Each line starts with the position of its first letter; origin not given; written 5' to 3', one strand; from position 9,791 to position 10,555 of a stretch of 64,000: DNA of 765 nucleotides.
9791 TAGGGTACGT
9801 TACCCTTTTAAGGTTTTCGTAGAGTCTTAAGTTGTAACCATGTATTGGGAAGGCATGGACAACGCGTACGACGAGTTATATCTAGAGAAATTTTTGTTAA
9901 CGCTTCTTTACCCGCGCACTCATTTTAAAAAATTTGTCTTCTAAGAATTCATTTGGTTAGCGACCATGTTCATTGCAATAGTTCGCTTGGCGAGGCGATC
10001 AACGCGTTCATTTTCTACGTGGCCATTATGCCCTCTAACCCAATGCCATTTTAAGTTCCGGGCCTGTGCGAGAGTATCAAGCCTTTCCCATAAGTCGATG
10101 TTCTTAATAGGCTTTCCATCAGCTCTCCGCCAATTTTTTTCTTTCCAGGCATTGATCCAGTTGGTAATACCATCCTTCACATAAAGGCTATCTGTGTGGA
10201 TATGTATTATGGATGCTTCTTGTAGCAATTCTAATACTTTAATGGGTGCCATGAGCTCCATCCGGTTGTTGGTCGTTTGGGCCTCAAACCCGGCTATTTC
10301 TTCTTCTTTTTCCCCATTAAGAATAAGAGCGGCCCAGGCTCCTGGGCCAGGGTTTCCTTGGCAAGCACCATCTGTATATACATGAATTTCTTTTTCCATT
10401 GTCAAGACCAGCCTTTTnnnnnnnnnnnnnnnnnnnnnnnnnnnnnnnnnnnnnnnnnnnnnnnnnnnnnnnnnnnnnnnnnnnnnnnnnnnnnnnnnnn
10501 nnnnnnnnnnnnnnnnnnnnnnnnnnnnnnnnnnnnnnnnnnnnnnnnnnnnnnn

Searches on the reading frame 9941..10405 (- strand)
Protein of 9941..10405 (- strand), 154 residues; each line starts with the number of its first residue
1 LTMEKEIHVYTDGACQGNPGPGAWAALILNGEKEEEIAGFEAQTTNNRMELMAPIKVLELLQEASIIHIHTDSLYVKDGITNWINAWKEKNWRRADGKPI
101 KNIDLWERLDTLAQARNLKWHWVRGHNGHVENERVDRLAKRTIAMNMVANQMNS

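Call 38: search_protein_families(library=pfam, proteins=[window:9941-10405:-], max_evalue=0.00001)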
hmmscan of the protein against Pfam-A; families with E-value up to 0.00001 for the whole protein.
window:9941-10405:- (154 aa): 1 family
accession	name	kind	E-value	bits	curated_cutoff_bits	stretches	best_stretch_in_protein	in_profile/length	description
PF00075.30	RNase_H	-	2.4e-45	154.6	25.8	1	5-142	2-139/141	RNase H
